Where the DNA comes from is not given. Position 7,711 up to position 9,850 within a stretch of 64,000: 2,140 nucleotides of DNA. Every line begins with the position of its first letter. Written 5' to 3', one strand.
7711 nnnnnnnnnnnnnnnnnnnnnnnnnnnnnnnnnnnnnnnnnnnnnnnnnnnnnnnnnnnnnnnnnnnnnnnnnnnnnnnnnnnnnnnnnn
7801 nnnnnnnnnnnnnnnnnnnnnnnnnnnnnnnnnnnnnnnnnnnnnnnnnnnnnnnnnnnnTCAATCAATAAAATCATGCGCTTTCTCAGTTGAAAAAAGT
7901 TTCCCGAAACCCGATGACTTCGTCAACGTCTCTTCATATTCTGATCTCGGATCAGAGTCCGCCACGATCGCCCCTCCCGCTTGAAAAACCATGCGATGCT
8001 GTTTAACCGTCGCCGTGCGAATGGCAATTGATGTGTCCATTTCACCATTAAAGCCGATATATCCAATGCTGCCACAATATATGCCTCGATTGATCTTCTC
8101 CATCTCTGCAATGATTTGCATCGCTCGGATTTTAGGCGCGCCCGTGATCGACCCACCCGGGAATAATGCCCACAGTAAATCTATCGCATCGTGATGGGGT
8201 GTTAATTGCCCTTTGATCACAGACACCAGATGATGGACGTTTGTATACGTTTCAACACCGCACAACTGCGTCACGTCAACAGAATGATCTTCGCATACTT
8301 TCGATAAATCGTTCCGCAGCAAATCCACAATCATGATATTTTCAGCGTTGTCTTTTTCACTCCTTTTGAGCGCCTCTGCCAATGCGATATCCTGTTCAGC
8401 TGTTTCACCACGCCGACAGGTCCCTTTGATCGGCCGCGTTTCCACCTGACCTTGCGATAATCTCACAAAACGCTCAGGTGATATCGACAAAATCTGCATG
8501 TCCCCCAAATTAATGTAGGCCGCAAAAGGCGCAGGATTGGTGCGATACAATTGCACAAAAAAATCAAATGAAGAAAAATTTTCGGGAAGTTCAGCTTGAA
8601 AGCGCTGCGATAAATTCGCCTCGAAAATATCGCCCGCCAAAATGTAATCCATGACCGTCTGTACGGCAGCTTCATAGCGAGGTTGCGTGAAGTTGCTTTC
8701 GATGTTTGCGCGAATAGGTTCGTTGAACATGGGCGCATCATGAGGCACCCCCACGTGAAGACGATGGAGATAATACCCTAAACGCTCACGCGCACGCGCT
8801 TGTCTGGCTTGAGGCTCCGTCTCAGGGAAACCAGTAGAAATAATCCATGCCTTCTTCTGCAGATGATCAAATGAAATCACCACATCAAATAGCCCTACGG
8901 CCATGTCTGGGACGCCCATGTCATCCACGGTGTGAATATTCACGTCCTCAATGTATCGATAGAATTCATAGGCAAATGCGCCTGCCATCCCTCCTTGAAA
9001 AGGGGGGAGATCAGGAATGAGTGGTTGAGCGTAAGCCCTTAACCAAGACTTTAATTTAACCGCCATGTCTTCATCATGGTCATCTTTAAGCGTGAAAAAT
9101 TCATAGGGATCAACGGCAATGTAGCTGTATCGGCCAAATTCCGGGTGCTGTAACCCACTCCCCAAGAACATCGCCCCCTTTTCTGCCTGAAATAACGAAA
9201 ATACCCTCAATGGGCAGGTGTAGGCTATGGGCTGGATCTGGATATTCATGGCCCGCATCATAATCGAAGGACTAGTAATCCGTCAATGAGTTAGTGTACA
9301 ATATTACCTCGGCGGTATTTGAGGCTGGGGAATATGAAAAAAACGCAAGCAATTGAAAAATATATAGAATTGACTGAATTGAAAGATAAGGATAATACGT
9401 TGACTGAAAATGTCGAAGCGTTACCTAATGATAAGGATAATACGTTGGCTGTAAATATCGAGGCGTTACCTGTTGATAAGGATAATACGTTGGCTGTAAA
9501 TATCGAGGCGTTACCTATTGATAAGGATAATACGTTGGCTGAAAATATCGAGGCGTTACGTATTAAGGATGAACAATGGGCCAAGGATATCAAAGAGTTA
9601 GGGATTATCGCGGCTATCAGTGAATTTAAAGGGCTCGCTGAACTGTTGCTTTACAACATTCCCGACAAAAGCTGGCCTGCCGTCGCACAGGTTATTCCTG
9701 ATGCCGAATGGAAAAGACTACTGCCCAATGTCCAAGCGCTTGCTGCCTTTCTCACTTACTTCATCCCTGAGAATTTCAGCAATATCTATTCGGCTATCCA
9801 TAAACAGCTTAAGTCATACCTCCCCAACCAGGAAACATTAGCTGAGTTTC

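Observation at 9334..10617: Protein with four near-perfect 15-aa tandem repeats encoded by a 45-bp DNA repeat (9385-9564)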

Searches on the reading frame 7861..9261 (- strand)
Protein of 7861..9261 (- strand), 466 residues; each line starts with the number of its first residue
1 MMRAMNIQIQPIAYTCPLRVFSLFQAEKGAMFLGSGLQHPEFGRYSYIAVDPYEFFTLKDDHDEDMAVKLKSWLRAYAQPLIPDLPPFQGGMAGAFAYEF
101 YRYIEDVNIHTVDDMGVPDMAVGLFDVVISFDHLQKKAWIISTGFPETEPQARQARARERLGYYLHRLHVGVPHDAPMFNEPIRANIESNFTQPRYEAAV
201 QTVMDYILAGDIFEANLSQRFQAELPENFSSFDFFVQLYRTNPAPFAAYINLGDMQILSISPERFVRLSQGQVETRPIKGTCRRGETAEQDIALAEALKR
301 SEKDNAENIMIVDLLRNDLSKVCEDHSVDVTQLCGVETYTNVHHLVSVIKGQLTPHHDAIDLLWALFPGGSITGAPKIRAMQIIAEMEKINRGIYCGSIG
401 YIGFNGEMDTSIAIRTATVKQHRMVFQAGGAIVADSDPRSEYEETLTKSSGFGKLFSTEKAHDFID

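Call 4: search_protein_families(library=pfam, proteins=[window:7861-9261:-], max_evalue=0.1)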
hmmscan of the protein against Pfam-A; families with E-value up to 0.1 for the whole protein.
window:7861-9261:- (466 aa): 2 families
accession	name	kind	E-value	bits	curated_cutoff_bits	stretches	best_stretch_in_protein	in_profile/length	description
PF00425.24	Chorismate_bind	-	3.1e-93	312.5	27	1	193-448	2-257/257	chorismate binding enzyme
PF04715.19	Anth_synt_I_N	-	1.3e-18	68.1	23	1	16-139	4-139/140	Anthranilate synthase component I, N terminal region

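Call 15: find_related_loci(query=window:7861-9261:-, collection=genome_contigs, flank=10000)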
Query window:7861-9261:- (466 aa) in genome_contigs; peptide patterns used: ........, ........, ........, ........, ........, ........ (x = any residue, [..] = any of these).
64 stretches matched a pattern; 49 encode a relative of the query (tblastn E <= 1e-3); 49 distinct loci.
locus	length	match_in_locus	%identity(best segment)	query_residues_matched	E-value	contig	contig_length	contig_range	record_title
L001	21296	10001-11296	50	29-452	3e-131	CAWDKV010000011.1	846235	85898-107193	MAG: uncultured Gammaproteobacteria bacterium isolate MFD04540.bin.1.126 genome assembly, contig: contig_6529, whole gen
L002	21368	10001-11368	43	7-452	5e-113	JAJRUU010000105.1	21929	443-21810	MAG: bacterium isolate Dive96_bin10.231 k141_959598, whole genome shotgun sequence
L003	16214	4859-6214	41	11-452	2e-107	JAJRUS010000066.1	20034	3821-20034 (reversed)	MAG: bacterium isolate Dive96_bin10.214 k141_2493180, whole genome shotgun sequence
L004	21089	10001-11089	45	87-457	7e-97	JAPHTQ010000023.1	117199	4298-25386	MAG: Gammaproteobacteria bacterium isolate N2M-Bin_1 c_000000352725, whole genome shotgun sequence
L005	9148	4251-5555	39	18-449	1e-94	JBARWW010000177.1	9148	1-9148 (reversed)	MAG: Acidaminobacteraceae bacterium isolate MFD12133_ilm_asm_bin15 k127_99252, whole genome shotgun sequence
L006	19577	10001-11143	44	84-454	2e-93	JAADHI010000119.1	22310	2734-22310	MAG: Candidatus Manganitrophaceae bacterium isolate M_MetaBat.18 contig-127_5965, whole genome shotgun sequence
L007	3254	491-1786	41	21-452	3e-94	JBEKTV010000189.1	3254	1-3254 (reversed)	MAG: Gammaproteobacteria bacterium isolate SPRUCE 566 SPRUCE_566_189, whole genome shotgun sequence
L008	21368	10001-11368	46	9-456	1e-129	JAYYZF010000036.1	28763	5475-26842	MAG: Pseudomonadota bacterium isolate XB_MAG1153 DB_MAG1153_0036, whole genome shotgun sequence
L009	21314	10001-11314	40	21-454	3e-92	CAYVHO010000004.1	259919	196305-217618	MAG TPA_asm: uncultured Nitrospira sp. isolate SRP215229_co1_117 genome assembly, contig: NODE_12_length_259919_cov_145.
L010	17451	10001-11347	38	6-454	5e-91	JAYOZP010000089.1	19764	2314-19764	MAG: Nitrospinales bacterium isolate 139561_S162_rosella_bins.tsv.096 NODE_3011_length_19764_cov_5.188036, whole genome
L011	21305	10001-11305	39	19-454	6e-90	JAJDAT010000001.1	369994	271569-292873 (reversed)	MAG: Nitrospinia bacterium isolate OFTM166 OFTM166_0, whole genome shotgun sequence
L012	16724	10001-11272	42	31-448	2e-89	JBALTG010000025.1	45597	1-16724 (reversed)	MAG: Motiliproteus sp. isolate 1NakV-04 NODE_25_length_45597_cov_9.601911, whole genome shotgun sequence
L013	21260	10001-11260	40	42-448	3e-85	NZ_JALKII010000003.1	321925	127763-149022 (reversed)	Alcanivorax quisquiliarum strain CY1518 NODE_3_length_321925_cov_234.775388, whole genome shotgun sequence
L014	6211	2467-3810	37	16-449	3e-83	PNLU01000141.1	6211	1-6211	MAG: Alcanivorax sp. isolate DS1.3.55 DS1_1003819_6211, whole genome shotgun sequence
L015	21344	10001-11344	37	16-449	2e-83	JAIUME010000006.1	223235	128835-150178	MAG: Alcanivorax sp. isolate PBR18_bin07 bin07.contig0005, whole genome shotgun sequence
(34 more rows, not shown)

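Call 68: search_protein_families(library=ncbifam, proteins=[window:7861-9261:-], max_evalue=0.00001)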
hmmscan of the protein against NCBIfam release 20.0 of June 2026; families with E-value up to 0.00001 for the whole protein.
window:7861-9261:- (466 aa): 26 families (the best 25 are shown)
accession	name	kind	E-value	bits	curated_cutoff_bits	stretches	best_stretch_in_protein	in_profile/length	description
TIGR00564.1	trpE_most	equivalog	2.2e-121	406.1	517.7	1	17-451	6-449/455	anthranilate synthase component I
TIGR01824.1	PabB-clade2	equivalog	9.5e-106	354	408.55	1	90-449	1-352/355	aminodeoxychorismate synthase, component I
TIGR00553.1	pabB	equivalog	9.1e-105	350.4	328.4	1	181-449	60-326/329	aminodeoxychorismate synthase component I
NF006563.0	PRK09070.1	equivalog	4.3e-97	325.6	514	1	83-456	85-444/447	aminodeoxychorismate synthase component I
NF010086.0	PRK13571.1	equivalog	9.4e-96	321.3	693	1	60-450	81-491/510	anthranilate synthase component I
NF012009.0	PRK15465.1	equivalog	6e-95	318.4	622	1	66-449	80-444/453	aminodeoxychorismate synthase component 1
TIGR01820.1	TrpE-arch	equivalog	3.3e-93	313.4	512.05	1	65-450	72-442/449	anthranilate synthase component I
NF004610.0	PRK05940.1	equivalog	6.4e-91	305.4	568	1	11-450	14-453/467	anthranilate synthase component I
NF005698.0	PRK07508.1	equivalog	6.4e-90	301.4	452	1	177-449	100-372/383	aminodeoxychorismate synthase component I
NF010079.0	PRK13564.1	equivalog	1.7e-73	248.2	471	1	91-450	145-505/521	anthranilate synthase component 1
NF010089.0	PRK13574.1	equivalog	8.3e-73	245.7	527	1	190-448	154-410/421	anthranilate synthase component I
NF004530.0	PRK05877.1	equivalog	7.7e-68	229.6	383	1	194-460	161-419/425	aminodeoxychorismate synthase component I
TIGR00565.1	trpE_proteo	equivalog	1.7e-67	228.4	494.65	1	92-450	129-487/498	anthranilate synthase component I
NF010081.0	PRK13566.1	equivalog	4.5e-67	226.8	645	1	91-459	158-510/729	anthranilate synthase component I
NF010087.0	PRK13572.1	equivalog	5.8e-67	226.2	580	1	11-449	5-424/435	anthranilate synthase component I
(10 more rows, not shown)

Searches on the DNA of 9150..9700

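Call 73: search_rna_families(source=window, start=9150, end=9700, threshold=evalue, max_evalue=1)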
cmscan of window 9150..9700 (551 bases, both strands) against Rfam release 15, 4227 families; matches with E-value up to 1: 0.
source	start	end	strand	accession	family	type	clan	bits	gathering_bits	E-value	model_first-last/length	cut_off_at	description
